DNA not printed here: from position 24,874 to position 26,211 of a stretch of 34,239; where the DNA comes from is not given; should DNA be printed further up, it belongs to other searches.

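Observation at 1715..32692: About 31-kb orphan hybrid PKS/NRPS + glycosyl + nucleoside-like cluster bounded by mobile-element debris and a core hydrogenase gene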

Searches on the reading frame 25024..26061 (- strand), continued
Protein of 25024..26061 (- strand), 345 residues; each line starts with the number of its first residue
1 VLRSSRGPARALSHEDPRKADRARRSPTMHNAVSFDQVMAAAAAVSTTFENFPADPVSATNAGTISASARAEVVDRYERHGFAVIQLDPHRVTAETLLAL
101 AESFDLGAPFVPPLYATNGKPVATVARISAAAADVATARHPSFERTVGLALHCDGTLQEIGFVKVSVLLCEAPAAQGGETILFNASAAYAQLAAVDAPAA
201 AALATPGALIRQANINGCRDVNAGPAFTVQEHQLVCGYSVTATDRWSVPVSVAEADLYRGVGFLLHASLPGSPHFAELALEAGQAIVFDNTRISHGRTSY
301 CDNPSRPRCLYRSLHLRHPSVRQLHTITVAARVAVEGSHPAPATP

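Call 30: find_encoding_contigs(protein=P0072, flank=10000, max_places=1)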
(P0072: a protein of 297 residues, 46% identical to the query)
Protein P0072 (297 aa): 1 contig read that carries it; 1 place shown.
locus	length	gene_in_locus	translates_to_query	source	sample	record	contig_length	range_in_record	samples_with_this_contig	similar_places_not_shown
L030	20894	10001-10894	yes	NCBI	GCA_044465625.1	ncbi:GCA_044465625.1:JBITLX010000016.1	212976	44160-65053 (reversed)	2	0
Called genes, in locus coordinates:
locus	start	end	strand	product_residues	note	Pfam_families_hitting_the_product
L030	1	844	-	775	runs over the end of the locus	PF04738:Lant_dehydr_N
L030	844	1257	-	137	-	PF01042:Ribonuc_L-PSP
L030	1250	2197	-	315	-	PF05721:PhyH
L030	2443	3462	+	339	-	PF01408:GFO_IDH_MocA, PF22725:GFO_IDH_MocA_C3, PF02894:GFO_IDH_MocA_C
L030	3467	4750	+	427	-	PF01041:DegT_DnrJ_EryC1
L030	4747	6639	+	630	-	PF00501:AMP-binding, PF13193:AMP-binding_C, PF00550:PP-binding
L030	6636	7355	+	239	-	PF00975:Thioesterase, PF12697:Abhydrolase_6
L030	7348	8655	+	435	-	PF00202:Aminotran_3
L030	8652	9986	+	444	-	PF02885:Glycos_trans_3N, PF00591:Glycos_transf_3, PF07831:PYNP_C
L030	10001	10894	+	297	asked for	PF02668:TauD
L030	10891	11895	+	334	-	PF00135:COesterase, PF20434:BD-FAE, PF07859:Abhydrolase_3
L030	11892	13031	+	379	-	PF00535:Glycos_transf_2, PF13641:Glyco_tranf_2_3 (weak)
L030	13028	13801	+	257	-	PF00459:Inositol_P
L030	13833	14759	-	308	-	PF01636:APH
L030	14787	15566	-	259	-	PF13385:Laminin_G_3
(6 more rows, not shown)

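Call 64: search_protein_representatives(alignment_id=A1)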
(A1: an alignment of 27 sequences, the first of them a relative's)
Query: 27 sequences, 305 profile positions. Proteins with E-value up to 0.001 (for the whole library): 869; up to 1e-10: 247; up to 1e-30: 146. The best 150 are listed.
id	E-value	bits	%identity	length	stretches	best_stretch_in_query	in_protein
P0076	3.3e-125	433.7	-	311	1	1-299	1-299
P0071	3.9e-121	420.3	-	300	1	2-302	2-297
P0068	2.4e-112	391.4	-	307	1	1-299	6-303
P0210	1.5e-106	372.4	-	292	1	1-293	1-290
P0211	1.4e-103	362.7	-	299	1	7-294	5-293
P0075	7.9e-103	360.2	-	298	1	6-293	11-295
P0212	3.8e-97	341.5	-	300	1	5-293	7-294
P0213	2.4e-94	332.3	-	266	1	1-233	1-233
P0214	1.1e-92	326.9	-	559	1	19-292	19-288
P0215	6.3e-91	321.1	-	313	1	5-295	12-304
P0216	1.2e-88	313.6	-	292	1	27-291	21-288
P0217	1.8e-82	293.3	-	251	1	63-297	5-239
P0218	6.9e-80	284.8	-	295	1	26-297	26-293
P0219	2.9e-79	282.8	-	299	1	20-293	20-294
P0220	3.4e-79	282.5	-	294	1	6-291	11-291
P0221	3.9e-79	282.4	-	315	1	18-290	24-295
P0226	2.8e-76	273.0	-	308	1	23-293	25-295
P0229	7.0e-74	265.1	-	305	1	22-291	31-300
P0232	8.8e-67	241.8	-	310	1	33-291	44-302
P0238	2.2e-63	230.6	-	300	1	20-293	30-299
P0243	3.9e-62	226.5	-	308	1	26-293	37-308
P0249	6.9e-61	222.4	-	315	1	27-294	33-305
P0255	1.4e-58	214.9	-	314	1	23-294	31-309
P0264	6.6e-56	206.1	-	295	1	7-294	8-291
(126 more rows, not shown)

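Call 66: list_cluster_members(proteins=[P0218, P0221, P0226, P0229, P0232, P0238, P0243, P0249, P0255, P0264])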
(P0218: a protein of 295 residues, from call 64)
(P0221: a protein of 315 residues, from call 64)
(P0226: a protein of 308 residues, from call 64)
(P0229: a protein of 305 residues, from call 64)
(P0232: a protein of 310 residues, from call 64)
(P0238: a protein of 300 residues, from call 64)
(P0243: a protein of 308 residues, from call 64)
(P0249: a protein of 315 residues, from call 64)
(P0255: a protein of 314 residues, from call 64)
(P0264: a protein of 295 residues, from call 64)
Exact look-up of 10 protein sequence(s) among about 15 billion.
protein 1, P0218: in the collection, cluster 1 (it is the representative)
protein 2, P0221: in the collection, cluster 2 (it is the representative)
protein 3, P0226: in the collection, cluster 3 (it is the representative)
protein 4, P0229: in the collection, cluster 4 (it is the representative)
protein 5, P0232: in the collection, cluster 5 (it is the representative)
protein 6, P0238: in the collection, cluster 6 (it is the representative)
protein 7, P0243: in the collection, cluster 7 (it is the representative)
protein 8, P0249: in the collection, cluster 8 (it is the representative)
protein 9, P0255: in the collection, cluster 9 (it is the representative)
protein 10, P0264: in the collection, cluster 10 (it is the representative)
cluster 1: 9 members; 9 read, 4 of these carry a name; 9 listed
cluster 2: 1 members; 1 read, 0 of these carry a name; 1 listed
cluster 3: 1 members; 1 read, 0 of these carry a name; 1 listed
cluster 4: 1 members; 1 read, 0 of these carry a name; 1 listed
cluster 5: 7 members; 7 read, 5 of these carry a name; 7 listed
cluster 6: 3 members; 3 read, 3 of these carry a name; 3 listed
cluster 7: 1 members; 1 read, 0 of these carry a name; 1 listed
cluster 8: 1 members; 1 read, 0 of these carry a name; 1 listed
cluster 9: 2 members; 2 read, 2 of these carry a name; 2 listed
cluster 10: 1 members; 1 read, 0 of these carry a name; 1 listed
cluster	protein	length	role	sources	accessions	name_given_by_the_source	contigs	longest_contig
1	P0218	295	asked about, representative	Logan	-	-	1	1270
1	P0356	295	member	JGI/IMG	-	Taurine catabolism dioxygenase TauD, TfdA family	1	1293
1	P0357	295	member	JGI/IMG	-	Taurine catabolism dioxygenase TauD, TfdA family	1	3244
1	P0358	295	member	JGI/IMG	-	Taurine catabolism dioxygenase TauD, TfdA family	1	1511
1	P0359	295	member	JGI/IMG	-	hypothetical protein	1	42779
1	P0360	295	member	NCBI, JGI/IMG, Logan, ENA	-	-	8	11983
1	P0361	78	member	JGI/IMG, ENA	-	-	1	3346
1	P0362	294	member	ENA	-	-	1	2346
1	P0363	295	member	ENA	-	-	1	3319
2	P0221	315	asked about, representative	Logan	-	-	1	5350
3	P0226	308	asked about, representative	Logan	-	-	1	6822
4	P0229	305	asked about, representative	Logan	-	-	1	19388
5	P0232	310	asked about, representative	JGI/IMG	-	alpha-ketoglutarate-dependent taurine dioxygenase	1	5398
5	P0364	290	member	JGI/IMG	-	alpha-ketoglutarate-dependent taurine dioxygenase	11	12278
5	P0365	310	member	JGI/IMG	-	alpha-ketoglutarate-dependent taurine dioxygenase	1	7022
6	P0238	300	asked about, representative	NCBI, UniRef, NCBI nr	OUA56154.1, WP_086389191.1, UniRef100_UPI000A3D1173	TauD/TfdA family dioxygenase [Bacillus thuringiensis] | TauD/TfdA family dioxygenase n=1 Tax=Bacillus thuringiensis TaxID=1428 RepID=UPI000A3D1173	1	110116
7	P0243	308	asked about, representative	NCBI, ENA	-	-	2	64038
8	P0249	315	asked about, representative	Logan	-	-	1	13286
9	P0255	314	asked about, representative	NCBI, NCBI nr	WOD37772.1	TauD/TfdA family dioxygenase [Nodosilinea sp. E11]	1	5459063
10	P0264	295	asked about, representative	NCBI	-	-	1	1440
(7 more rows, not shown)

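Call 74: find_related_loci(query=A1, collection=metagenome_contigs, flank=10000)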
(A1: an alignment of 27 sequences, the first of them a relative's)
Query A1 (345 aa) in metagenome_contigs; peptide patterns used: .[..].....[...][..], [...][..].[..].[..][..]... (x = any residue, [..] = any of these).
65 stretches matched a pattern; 21 encode a relative of the query (tblastn E <= 1e-3); 20 distinct loci.
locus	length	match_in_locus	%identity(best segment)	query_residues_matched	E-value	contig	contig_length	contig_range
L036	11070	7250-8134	62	29-322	1e-110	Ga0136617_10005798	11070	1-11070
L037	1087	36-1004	55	6-321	3e-119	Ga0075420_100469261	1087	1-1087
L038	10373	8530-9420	62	24-319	2e-106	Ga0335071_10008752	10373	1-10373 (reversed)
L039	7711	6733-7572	59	44-322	4e-96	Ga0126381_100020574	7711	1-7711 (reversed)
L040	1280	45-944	56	23-321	5e-102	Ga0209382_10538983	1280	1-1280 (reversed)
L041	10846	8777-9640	58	35-319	4e-91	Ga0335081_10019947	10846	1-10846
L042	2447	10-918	46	25-330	3e-94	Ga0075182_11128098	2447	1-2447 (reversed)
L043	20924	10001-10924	47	21-319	2e-82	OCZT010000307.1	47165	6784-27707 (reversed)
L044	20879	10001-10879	57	28-319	4e-107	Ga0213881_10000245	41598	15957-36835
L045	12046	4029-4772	50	73-321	4e-70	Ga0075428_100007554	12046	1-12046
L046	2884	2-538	64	143-321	1e-69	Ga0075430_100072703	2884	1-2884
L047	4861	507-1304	39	49-317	1e-64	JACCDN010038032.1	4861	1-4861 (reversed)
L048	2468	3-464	63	168-321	7e-60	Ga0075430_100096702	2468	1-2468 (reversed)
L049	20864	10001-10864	58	35-319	4e-91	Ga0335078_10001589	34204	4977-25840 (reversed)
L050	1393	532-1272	38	72-317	5e-50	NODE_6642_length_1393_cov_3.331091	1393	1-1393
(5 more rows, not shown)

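Call 79: search_solved_structures(query=A1, max_evalue=10)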
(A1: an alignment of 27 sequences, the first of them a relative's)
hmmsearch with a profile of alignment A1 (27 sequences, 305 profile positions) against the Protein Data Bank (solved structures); distinct sequences matched with E-value up to 10: 37.
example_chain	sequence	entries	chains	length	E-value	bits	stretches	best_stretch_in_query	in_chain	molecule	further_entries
9j0j_A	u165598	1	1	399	5e-08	35.7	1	145-283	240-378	Fe/2OG-dependent oxygenase DfmD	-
7n7v_A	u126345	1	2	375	0.0023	20.4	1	137-288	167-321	Predicted hydroxylase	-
6npb_A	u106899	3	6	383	0.0038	19.6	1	250-277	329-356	TmpA, 2-trimethylaminoethylphosphonate hydroxylase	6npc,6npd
4bg1_A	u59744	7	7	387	0.0047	19.3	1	245-283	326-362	GAMMA-BUTYROBETAINE DIOXYGENASE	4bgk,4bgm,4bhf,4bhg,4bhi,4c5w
3ms5_A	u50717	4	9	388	0.0048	19.3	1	245-283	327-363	Gamma-butyrobetaine dioxygenase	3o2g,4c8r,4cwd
3n6w_A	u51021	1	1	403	0.0052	19.2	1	245-283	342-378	Gamma-butyrobetaine dioxygenase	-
5eqn_A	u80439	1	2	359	0.0093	18.3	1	139-279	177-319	FrbJ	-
1nx4_A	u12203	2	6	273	0.051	15.9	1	246-286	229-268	Carbapenem synthase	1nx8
6daw_A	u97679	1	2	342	0.055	15.8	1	246-297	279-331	Non-heme iron hydroxylase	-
4oj8_A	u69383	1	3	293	0.058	15.8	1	246-286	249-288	(5R)-carbapenem-3-carboxylate synthase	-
6vwq_A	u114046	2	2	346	0.27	13.6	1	248-286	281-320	Clavaminate synthase 3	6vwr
1oij_C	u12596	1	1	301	0.31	13.4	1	121-166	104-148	PUTATIVE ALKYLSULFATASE ATSK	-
1oij_A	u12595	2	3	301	0.31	13.4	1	121-166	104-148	PUTATIVE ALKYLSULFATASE ATSK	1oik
1oih_A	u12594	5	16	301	0.31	13.4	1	121-166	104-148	PUTATIVE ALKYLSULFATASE ATSK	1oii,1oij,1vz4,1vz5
9f5x_d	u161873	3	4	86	0.47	12.7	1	34-62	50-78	Mitochondrial NADH:ubiquinone oxidoreductase 10 kDa subunit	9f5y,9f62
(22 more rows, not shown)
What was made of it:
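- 25024..26061 (-): g16, a TauD-family Fe(II)/2-oxoglutarate dioxygenase with a likely start at 25980. It is proposed to be LipL-like (UMP to uridine-5'-aldehyde). The nearest PDB relatives are DfmD, TmpA, BBOX and FrbJ (call 79).
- Its nearest solved relatives are phosphonate or betaine hydroxylases (DfmD, TmpA, BBOX, FrbJ) (call 79).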

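Call 88: search_protein_families(library=pfam, proteins=[L017:5925-7253:+, L017:10898-11896:+, L020:4711-6018:-, L020:2136-3464:-, L020:14821-17178:-, L016:1143-2099:+, L011:2228-3406:+, L016:3308-4621:+, L021:11046-11834:+, L011:14803-15762:+], max_evalue=0.001)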
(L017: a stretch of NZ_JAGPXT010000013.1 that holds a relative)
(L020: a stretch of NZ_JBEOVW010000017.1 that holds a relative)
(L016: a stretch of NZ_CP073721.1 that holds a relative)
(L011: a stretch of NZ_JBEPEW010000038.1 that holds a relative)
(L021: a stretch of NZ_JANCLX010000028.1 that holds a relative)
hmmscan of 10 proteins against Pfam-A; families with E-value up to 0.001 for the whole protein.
L017:5925-7253:+ (442 aa): 0 families

L017:10898-11896:+ (332 aa): 2 families
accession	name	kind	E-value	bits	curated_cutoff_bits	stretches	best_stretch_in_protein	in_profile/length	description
PF00483.29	NTP_transferase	-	9.8e-14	52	21.2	1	41-279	1-216/245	Nucleotidyl transferase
PF12804.13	NTP_transf_3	-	8.6e-05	23.2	27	1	44-188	3-116/160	MobA-like NTP transferase domain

L020:4711-6018:- (435 aa): 5 families
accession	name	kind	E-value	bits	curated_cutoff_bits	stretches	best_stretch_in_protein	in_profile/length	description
PF18130.6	ATPgrasp_N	-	5e-15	56.3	27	1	60-137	3-81/81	ATP-grasp N-terminal domain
PF13535.11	ATP-grasp_4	-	5.9e-15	55.7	27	1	185-320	4-157/160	ATP-grasp domain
PF18603.7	LAL_C2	-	3e-13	50.3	29.4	1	361-433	1-77/78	L-amino acid ligase C-terminal domain 2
PF02655.19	ATP-grasp_3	-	3.8e-07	30.8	23.2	1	148-317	3-158/160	ATP-grasp domain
PF01071.24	GARS_A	-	0.00015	22.1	27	1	148-246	2-106/194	Phosphoribosylglycinamide synthetase, ATP-grasp (A) domain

L020:2136-3464:- (442 aa): 1 family
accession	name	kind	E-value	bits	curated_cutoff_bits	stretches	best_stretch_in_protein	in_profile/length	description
PF00668.25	Condensation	-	2.5e-25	89.6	30.6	1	46-345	29-332/456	Condensation domain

L020:14821-17178:- (785 aa): 1 family
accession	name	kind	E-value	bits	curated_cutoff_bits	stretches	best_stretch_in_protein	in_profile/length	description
PF05787.19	PhoX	-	3.2e-143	479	24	1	203-755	3-515/515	Alkaline phosphatase PhoX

L016:1143-2099:+ (318 aa): 1 family
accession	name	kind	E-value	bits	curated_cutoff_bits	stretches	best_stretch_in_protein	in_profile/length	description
PF00590.25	TP_methylase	-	4.9e-14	53.2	27.8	1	6-187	1-211/212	Tetrapyrrole (Corrin/Porphyrin) Methylases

L011:2228-3406:+ (392 aa): 3 families
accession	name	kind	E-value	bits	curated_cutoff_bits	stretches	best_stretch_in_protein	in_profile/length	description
PF22725.1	GFO_IDH_MocA_C3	-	7.9e-23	81.2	27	1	161-281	4-124/124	GFO/IDH/MocA C-terminal domain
PF02894.22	GFO_IDH_MocA_C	-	1.3e-14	55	22.9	1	169-353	8-216/218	Oxidoreductase family, C-terminal alpha/beta domain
PF01408.29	GFO_IDH_MocA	-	7.8e-14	52.8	24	1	25-140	1-108/120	Oxidoreductase family, NAD-binding Rossmann fold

L016:3308-4621:+ (437 aa): 2 families
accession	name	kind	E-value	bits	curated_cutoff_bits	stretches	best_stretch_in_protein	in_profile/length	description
PF01041.23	DegT_DnrJ_EryC1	-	1.4e-61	209.1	19.8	1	32-387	9-343/360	DegT/DnrJ/EryC1/StrS aminotransferase family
PF00155.27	Aminotran_1_2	-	4.7e-05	23.2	19.7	1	20-177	10-192/361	Aminotransferase class I and II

L021:11046-11834:+ (262 aa): 1 family
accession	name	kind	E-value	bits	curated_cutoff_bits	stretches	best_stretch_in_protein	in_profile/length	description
PF00459.30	Inositol_P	-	2.2e-55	188.5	27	1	11-248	2-248/271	Inositol monophosphatase family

L011:14803-15762:+ (319 aa): 0 families

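Call 89: search_solved_structures(query=L017:5925-7253:+, max_evalue=1)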
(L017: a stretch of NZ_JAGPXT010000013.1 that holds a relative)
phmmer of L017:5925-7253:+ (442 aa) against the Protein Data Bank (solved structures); distinct sequences matched with E-value up to 1: 1.
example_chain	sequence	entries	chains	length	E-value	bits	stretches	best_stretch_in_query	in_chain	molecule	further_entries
3pzj_A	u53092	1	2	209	0.52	12.7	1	373-437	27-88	Probable acetyltransferases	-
